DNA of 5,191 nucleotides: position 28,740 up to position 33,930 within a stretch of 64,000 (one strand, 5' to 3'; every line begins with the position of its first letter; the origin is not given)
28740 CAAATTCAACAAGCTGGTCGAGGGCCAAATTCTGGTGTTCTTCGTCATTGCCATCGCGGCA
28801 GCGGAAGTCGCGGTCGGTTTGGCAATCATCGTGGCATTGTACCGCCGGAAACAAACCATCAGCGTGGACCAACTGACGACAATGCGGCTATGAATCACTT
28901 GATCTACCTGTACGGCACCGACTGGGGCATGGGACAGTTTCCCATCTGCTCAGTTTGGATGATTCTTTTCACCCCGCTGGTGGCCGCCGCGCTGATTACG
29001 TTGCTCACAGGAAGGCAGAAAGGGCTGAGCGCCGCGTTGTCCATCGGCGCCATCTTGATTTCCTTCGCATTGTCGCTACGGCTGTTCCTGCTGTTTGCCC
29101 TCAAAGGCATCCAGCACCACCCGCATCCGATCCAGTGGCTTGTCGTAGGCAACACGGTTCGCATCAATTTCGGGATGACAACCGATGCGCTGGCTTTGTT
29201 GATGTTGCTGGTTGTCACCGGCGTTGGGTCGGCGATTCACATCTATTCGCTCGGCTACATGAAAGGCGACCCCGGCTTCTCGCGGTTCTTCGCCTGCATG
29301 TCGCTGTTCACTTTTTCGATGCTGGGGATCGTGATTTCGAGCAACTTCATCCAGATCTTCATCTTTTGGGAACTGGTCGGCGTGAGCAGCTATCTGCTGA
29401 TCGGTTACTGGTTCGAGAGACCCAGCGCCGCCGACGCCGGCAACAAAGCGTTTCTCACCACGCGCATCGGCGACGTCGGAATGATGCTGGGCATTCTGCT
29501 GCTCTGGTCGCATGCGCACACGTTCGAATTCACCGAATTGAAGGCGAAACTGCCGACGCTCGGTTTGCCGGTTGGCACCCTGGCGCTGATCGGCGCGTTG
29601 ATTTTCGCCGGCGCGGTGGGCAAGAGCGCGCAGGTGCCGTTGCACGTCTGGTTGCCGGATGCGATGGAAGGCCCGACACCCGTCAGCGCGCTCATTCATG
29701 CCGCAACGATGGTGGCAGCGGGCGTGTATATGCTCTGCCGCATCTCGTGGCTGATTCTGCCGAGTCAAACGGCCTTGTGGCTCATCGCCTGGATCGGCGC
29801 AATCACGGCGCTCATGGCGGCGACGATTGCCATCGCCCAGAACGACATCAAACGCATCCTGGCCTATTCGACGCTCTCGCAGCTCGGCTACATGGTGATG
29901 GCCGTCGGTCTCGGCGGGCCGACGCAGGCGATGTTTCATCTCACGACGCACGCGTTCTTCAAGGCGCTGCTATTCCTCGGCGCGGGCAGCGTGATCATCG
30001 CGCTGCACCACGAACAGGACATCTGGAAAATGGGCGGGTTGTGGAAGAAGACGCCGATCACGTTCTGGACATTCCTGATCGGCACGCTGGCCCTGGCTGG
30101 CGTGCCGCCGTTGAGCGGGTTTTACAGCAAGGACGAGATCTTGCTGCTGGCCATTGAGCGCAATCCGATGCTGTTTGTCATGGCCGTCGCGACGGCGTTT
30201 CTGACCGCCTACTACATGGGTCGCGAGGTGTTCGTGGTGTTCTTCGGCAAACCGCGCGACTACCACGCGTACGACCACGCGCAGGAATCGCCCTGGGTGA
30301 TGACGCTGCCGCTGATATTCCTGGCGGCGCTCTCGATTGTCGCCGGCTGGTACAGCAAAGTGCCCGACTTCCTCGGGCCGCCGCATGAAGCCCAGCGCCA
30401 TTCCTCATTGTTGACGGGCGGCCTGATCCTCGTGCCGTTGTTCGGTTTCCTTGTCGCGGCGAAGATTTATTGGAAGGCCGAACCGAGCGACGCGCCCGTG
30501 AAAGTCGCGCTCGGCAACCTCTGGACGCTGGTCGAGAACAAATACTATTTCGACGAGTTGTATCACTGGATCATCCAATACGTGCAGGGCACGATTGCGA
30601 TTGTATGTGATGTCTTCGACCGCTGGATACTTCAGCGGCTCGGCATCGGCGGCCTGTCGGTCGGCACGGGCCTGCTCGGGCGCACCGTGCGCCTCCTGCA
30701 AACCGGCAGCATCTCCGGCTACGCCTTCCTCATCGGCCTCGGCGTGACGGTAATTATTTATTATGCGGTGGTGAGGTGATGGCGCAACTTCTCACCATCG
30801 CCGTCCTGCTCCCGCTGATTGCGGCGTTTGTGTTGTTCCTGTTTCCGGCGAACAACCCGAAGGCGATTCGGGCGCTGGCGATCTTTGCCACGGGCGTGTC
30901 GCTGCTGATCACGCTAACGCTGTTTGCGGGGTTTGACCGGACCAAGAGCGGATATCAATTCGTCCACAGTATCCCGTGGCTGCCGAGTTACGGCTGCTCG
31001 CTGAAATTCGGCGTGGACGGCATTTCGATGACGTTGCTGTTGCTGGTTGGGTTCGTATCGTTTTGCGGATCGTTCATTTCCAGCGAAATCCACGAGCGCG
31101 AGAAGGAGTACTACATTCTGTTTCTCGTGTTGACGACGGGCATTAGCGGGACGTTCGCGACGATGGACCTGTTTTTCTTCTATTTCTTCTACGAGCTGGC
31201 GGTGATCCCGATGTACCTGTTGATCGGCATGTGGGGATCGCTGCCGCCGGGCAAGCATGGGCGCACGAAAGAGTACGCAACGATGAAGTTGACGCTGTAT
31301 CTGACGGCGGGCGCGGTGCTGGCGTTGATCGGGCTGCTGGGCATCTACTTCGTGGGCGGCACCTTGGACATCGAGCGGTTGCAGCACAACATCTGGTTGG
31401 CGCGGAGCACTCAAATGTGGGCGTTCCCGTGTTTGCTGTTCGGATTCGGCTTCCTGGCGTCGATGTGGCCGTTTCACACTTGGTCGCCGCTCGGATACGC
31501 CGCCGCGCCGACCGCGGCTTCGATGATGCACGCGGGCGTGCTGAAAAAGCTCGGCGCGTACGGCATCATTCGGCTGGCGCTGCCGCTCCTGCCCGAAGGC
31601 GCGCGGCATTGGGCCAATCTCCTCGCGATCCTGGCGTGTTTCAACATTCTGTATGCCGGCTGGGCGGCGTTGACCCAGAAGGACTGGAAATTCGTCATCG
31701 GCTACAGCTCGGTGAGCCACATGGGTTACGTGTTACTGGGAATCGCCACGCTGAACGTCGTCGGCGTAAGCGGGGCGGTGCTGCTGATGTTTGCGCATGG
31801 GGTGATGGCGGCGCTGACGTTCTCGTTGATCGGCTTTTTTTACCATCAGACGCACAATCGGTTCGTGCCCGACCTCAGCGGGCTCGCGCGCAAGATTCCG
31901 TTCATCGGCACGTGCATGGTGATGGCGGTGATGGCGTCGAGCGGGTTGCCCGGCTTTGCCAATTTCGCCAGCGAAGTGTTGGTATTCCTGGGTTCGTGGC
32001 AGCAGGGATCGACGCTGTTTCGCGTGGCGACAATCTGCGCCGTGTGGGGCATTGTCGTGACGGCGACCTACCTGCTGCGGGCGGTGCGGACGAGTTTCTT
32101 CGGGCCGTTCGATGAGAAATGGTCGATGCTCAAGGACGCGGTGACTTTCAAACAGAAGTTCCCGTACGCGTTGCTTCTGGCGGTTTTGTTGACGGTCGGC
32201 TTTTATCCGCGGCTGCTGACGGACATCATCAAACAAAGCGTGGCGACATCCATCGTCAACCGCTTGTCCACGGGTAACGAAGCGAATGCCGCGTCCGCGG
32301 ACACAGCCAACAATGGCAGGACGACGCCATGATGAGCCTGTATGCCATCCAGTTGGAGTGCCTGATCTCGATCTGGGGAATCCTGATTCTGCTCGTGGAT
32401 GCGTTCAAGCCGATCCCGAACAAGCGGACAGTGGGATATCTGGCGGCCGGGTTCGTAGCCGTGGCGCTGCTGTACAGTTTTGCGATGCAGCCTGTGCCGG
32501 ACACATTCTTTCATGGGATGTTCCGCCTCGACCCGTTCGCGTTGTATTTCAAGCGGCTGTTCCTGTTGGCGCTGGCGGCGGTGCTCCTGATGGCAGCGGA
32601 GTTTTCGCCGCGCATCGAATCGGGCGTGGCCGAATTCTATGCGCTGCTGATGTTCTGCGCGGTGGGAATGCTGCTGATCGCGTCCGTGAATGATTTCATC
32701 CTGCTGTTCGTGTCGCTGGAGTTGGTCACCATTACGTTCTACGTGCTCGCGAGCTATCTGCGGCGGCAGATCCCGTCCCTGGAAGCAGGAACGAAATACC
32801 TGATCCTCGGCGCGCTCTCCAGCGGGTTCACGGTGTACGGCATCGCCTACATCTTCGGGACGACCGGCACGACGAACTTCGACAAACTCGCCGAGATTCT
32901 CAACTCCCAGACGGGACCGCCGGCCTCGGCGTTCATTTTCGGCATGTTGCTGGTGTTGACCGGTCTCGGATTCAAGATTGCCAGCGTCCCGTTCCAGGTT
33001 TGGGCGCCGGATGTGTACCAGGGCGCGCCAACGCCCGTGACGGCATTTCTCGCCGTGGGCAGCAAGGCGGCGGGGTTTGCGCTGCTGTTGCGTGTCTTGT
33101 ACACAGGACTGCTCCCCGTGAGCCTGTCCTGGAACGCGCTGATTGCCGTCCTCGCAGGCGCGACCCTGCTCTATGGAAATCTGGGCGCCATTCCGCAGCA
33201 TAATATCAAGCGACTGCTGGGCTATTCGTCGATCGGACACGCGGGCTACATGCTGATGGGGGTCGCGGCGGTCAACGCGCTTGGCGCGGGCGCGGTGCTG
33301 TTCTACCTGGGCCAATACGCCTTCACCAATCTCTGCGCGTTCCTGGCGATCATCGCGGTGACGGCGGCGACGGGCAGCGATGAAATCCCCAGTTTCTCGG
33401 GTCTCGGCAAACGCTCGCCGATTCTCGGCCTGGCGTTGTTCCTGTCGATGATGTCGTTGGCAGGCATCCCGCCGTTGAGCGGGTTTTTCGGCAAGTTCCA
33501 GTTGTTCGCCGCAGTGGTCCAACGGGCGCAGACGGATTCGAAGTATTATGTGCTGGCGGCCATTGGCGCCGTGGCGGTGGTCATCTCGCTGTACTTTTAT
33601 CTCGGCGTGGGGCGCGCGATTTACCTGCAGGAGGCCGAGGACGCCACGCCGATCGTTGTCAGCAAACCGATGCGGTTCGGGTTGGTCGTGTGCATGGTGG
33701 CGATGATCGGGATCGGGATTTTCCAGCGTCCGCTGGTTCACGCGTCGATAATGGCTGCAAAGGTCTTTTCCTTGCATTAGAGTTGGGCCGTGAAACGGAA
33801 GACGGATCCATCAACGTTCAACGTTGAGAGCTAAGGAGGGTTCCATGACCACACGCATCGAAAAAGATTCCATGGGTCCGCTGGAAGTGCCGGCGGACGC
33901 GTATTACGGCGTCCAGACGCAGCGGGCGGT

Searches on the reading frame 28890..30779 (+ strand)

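Call 74: search_protein_families(library=pfam, proteins=[window:28890-30779:+], max_evalue=0.00001)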
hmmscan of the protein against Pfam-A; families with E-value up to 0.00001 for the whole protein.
window:28890-30779:+ (629 aa): 2 families
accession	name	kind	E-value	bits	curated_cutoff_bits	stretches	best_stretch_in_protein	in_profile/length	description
PF00361.26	Proton_antipo_M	-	1.3e-87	294.2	21.5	1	150-439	1-294/294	NADH:quinone oxidoreductase/Mrp antiporter, TM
PF00662.26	Proton_antipo_N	-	4.8e-20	71.6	24.5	1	83-134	1-51/51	NADH-Ubiquinone oxidoreductase (complex I), chain 5 N-terminus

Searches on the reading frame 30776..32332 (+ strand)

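Call 74: search_protein_families(library=pfam, proteins=[window:30776-32332:+], max_evalue=0.00001)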
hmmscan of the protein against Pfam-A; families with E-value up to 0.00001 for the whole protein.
window:30776-32332:+ (518 aa): 1 family
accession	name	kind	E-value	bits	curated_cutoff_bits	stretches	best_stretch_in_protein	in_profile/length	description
PF00361.26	Proton_antipo_M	-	1.8e-61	208.4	21.5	1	130-421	2-289/294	NADH:quinone oxidoreductase/Mrp antiporter, TM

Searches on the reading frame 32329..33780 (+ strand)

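Call 74: search_protein_families(library=pfam, proteins=[window:32329-33780:+], max_evalue=0.00001)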
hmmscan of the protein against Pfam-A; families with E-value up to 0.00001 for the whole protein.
window:32329-33780:+ (483 aa): 1 family
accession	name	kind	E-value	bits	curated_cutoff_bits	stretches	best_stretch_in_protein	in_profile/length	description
PF00361.26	Proton_antipo_M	-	5.3e-71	239.7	21.5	1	121-419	2-293/294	NADH:quinone oxidoreductase/Mrp antiporter, TM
